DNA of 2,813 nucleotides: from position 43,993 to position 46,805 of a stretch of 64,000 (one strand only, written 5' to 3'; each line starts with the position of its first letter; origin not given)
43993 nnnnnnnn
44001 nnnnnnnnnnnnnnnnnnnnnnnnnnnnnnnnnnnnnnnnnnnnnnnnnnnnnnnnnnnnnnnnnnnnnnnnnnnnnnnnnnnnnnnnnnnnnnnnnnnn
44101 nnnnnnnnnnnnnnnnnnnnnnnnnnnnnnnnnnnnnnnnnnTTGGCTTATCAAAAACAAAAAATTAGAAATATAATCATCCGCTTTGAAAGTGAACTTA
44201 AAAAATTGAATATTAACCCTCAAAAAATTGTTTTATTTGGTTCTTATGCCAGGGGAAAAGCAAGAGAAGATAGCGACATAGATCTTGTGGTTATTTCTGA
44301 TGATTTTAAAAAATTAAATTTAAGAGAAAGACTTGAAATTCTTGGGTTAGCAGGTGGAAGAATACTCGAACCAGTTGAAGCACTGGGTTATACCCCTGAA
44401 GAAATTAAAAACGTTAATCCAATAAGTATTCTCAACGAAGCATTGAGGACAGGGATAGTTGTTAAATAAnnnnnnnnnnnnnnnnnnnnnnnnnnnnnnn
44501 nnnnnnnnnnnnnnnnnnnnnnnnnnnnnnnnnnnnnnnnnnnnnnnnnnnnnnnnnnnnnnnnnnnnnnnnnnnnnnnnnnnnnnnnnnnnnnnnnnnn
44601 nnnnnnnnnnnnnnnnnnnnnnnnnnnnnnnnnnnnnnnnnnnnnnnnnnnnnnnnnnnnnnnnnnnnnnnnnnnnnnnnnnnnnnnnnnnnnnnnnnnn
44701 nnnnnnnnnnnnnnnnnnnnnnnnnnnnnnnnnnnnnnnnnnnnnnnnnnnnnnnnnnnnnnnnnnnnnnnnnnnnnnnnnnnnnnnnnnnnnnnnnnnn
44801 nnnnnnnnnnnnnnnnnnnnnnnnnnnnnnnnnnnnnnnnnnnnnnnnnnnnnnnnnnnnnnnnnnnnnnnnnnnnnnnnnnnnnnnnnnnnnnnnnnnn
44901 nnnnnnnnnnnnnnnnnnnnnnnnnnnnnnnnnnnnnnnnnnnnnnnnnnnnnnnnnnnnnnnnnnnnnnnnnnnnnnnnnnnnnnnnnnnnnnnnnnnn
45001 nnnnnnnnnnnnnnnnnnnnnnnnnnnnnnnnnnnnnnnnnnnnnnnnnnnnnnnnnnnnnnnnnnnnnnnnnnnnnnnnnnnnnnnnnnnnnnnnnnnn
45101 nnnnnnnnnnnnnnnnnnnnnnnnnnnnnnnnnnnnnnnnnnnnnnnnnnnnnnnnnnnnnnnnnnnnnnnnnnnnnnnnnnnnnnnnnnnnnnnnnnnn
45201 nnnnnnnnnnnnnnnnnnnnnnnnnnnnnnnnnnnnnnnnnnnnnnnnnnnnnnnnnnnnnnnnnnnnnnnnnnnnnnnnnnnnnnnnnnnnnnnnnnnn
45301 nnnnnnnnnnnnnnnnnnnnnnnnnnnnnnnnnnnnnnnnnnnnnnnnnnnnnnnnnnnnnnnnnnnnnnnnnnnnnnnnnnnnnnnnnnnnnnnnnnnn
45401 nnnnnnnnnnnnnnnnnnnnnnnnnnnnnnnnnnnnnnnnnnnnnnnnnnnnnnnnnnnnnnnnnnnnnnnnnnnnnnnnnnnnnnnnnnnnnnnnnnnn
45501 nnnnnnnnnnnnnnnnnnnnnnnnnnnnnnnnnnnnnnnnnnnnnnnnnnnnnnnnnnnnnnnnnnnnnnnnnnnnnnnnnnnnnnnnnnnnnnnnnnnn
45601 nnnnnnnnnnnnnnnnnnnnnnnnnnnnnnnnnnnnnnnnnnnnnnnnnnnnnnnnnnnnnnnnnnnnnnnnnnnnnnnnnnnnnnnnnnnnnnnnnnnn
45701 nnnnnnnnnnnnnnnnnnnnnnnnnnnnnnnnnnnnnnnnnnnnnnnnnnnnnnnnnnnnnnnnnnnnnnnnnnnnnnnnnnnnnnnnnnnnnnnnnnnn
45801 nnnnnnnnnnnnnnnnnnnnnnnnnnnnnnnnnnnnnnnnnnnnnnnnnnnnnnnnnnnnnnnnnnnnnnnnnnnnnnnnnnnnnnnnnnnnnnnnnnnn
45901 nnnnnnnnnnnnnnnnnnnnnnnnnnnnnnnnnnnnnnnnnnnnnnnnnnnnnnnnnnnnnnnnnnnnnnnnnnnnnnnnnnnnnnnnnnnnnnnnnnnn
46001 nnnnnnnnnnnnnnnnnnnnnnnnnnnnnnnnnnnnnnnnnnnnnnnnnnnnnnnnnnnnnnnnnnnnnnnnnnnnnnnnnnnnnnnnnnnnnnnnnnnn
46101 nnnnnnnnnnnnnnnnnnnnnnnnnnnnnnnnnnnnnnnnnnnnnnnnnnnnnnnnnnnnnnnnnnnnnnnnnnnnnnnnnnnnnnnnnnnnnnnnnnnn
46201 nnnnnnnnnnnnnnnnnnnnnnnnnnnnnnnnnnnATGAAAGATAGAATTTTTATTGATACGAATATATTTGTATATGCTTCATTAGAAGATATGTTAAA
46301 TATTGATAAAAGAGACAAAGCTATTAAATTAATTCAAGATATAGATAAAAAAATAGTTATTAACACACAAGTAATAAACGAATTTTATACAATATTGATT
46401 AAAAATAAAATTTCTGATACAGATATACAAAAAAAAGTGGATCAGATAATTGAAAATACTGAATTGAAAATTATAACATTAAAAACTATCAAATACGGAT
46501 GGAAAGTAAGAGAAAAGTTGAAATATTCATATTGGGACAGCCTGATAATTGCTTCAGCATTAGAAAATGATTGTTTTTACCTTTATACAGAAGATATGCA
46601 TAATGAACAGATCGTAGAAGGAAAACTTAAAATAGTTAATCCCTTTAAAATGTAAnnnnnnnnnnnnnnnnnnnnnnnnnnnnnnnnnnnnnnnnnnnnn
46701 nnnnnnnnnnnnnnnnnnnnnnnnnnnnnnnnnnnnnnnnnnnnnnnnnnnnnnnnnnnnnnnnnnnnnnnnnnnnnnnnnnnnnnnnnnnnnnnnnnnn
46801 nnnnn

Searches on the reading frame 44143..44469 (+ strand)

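Call 77: search_protein_families(library=pfam, proteins=[window:44143-44469:+], max_evalue=1)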
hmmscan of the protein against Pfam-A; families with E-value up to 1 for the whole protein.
window:44143-44469:+ (108 aa): 5 families
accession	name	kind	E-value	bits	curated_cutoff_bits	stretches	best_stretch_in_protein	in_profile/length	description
PF01909.29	NTP_transf_2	-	2.5e-14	53.8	21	1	14-66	3-57/93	Nucleotidyltransferase domain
PF18765.7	Polbeta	-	1.3e-11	45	26.9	1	23-67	10-52/93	Polymerase beta, Nucleotidyltransferase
PF22600.2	MTPAP-like_central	-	0.00073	20.1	27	1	21-66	34-71/139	Poly(A) RNA polymerase, mitochondrial-like, central palm domain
PF14792.12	DNA_pol_B_palm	-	0.023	15.4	25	1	17-58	16-55/113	DNA polymerase beta palm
PF22014.2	DUF6932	-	0.029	15.2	27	1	13-56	39-81/142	Family of unknown function (DUF6932)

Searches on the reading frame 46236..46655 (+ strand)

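Call 77: search_protein_families(library=pfam, proteins=[window:46236-46655:+], max_evalue=1)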
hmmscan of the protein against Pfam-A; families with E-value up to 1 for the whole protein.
window:46236-46655:+ (139 aa): 3 families
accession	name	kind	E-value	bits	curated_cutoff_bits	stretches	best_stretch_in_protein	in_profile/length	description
PF01850.27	PIN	-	5e-10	40.5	23.6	1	5-120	1-111/120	PIN domain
PF13470.12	PIN_3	-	1.8e-05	26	27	1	4-121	1-114/115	PIN domain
PF23117.1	DpnD_N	-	0.012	16.3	27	1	54-110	31-91/93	DpnD N-terminal domain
